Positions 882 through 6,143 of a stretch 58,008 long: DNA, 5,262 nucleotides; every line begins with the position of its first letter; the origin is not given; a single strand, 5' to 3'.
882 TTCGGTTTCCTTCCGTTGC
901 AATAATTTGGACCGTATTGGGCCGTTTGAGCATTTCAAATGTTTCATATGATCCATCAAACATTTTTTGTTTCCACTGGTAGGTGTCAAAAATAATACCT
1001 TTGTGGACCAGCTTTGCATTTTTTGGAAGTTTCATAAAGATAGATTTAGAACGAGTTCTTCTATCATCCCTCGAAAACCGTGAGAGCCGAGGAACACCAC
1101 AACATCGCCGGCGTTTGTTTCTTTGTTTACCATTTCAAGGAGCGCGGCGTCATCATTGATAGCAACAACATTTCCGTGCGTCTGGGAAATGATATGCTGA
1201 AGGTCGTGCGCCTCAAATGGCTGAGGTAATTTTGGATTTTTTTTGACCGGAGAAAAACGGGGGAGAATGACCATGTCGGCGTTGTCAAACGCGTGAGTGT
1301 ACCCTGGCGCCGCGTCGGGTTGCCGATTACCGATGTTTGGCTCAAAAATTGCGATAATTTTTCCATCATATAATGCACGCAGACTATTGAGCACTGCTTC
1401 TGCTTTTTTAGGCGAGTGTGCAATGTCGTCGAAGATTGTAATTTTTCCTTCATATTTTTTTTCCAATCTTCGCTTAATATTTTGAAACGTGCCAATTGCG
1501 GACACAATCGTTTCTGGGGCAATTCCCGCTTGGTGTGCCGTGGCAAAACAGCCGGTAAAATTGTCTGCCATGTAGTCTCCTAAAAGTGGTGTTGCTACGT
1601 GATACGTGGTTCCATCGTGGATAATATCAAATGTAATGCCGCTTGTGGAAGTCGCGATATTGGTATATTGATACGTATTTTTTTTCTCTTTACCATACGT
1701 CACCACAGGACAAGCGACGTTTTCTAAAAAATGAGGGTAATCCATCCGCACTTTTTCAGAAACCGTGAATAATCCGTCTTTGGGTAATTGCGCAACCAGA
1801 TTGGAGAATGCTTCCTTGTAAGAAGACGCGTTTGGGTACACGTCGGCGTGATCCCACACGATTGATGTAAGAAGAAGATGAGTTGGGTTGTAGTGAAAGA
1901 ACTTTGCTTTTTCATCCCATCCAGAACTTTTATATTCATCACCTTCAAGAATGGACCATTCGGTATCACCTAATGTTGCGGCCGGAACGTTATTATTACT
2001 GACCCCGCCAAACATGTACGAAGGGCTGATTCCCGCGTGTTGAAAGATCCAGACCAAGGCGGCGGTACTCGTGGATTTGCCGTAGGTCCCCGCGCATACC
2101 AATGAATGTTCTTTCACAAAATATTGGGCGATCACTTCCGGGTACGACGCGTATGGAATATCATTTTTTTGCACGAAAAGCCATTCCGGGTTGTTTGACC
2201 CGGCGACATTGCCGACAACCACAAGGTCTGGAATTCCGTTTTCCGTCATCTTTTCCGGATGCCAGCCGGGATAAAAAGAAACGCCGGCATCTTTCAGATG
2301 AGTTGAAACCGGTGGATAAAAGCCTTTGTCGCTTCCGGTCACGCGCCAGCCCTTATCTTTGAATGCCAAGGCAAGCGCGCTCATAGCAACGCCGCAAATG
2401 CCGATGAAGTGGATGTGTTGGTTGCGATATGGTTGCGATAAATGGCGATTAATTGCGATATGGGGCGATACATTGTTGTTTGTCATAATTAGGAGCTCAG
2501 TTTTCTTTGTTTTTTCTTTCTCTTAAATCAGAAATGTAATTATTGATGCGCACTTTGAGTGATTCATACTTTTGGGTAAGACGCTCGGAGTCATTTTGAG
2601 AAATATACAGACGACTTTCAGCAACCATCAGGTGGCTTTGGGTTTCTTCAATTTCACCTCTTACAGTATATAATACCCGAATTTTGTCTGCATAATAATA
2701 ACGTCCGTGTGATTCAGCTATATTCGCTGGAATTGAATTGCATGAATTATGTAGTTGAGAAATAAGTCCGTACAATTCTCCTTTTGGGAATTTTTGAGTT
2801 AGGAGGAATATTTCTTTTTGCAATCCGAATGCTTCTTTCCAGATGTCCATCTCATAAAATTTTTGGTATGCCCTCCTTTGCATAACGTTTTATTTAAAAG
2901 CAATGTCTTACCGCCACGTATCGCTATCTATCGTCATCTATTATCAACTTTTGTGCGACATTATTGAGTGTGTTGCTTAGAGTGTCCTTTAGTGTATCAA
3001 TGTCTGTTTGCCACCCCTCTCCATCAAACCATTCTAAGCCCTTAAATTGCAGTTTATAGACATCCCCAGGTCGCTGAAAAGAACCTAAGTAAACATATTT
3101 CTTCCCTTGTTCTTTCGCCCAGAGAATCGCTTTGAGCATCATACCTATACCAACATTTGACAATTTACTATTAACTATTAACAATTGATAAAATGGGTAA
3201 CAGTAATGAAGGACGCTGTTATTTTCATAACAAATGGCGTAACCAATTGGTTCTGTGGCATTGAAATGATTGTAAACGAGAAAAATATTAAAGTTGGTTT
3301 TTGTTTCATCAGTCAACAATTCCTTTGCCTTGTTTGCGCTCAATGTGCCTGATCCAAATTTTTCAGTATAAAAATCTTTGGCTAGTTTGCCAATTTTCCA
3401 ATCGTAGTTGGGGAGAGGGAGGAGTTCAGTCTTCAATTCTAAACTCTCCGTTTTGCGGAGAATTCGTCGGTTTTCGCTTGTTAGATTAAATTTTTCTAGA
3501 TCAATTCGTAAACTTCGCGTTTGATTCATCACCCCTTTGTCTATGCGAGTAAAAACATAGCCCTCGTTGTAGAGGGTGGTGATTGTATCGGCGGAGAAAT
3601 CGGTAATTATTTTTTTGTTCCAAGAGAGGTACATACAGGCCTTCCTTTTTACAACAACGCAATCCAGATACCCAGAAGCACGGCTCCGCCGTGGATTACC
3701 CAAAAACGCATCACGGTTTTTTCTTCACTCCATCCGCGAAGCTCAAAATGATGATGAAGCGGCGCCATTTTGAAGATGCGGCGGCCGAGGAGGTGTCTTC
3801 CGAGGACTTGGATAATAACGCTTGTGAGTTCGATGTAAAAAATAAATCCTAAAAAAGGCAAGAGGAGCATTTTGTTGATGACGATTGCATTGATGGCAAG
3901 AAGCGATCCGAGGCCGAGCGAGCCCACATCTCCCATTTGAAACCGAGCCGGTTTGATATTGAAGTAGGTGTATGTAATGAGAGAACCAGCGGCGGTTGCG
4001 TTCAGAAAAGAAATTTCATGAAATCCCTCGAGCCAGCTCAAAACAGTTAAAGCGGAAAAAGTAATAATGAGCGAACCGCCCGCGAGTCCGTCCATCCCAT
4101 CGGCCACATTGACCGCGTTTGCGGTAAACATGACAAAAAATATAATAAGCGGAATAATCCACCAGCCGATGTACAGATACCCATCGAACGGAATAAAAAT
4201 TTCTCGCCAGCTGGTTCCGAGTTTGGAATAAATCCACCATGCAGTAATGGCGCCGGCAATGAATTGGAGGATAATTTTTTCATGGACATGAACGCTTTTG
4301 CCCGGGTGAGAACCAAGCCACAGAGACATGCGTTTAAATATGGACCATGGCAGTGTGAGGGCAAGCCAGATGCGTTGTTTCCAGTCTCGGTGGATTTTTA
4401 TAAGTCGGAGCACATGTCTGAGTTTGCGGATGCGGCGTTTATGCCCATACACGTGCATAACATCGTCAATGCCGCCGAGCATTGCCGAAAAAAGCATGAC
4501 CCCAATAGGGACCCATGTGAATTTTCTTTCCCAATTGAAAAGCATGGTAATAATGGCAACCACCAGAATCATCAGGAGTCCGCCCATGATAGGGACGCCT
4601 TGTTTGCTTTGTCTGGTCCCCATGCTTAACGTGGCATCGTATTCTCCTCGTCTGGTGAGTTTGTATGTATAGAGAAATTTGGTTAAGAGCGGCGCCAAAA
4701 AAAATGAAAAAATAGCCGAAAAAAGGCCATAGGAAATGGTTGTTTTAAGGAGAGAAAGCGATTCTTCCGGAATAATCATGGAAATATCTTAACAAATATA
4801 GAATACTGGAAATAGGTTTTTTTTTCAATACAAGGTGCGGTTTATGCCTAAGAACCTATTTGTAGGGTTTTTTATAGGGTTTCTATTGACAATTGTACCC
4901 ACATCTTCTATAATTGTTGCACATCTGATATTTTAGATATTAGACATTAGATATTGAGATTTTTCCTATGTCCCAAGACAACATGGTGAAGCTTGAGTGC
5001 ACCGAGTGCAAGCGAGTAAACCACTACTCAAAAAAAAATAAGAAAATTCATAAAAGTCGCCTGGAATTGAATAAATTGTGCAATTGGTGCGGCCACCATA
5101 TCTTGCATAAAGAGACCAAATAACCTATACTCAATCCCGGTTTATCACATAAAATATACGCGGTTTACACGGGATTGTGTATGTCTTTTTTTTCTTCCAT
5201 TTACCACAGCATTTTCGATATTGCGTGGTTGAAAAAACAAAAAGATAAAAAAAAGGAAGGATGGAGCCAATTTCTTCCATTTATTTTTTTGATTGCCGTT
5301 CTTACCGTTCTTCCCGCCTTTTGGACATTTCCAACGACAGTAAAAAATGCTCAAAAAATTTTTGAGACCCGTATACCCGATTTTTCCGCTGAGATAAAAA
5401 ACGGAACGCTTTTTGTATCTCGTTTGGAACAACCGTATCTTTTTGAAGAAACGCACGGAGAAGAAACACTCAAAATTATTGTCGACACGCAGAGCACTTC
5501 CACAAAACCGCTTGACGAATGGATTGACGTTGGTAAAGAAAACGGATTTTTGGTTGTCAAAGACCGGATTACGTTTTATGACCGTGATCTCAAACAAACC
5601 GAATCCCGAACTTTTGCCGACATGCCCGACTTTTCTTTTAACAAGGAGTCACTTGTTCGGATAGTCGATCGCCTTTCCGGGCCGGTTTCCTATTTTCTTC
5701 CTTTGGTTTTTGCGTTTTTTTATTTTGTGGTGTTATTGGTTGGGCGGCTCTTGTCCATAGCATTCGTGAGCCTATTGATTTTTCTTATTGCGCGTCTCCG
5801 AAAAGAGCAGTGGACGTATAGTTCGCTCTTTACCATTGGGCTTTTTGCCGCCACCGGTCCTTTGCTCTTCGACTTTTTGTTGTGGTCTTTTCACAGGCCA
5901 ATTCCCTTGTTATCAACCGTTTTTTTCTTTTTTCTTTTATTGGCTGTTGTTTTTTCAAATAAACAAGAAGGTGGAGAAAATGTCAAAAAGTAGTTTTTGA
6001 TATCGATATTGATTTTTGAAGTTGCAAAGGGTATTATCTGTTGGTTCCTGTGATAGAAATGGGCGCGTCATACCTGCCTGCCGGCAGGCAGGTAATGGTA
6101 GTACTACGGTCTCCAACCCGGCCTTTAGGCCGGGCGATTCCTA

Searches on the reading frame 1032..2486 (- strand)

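Call 61: search_protein_families(library=pfam, proteins=[window:1032-2486:-], max_evalue=0.00001)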
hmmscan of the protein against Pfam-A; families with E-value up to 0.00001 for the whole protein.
window:1032-2486:- (484 aa): 3 families
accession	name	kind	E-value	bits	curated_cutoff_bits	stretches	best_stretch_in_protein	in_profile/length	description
PF01225.30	Mur_ligase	-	1.7e-16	60.8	21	1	24-121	1-89/95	Mur ligase family, catalytic domain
PF08245.18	Mur_ligase_M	-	2.4e-15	57.5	24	1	132-316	2-199/200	Mur ligase middle domain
PF02875.26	Mur_ligase_C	-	3.3e-13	51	28.4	1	339-469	1-127/127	Mur ligase, glutamate ligase domain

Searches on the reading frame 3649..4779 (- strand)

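Call 61: search_protein_families(library=pfam, proteins=[window:3649-4779:-], max_evalue=0.00001)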
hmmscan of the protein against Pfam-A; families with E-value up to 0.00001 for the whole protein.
window:3649-4779:- (376 aa): 1 family
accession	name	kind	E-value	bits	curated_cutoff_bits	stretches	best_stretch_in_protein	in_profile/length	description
PF00953.26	Glycos_transf_4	-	5.5e-26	91.9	27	1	163-301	23-159/160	Glycosyl transferase family 4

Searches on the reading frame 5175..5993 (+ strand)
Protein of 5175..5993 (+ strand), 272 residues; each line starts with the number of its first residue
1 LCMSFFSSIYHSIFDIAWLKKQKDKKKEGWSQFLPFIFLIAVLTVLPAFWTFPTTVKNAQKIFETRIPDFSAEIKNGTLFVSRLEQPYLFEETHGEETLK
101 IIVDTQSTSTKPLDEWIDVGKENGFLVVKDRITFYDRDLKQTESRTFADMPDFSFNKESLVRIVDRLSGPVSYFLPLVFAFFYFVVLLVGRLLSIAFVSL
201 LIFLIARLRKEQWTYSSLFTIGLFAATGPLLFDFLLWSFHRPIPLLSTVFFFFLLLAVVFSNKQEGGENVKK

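Call 84: search_protein_families(library=pfam, proteins=[window:5175-5993:+], max_evalue=0.001)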
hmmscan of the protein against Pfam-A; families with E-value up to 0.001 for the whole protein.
window:5175-5993:+ (272 aa): 1 family
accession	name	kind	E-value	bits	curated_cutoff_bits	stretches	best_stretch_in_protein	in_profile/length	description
PF06691.16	DUF1189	-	6.1e-28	98.4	28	1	9-259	4-241/244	Protein of unknown function (DUF1189)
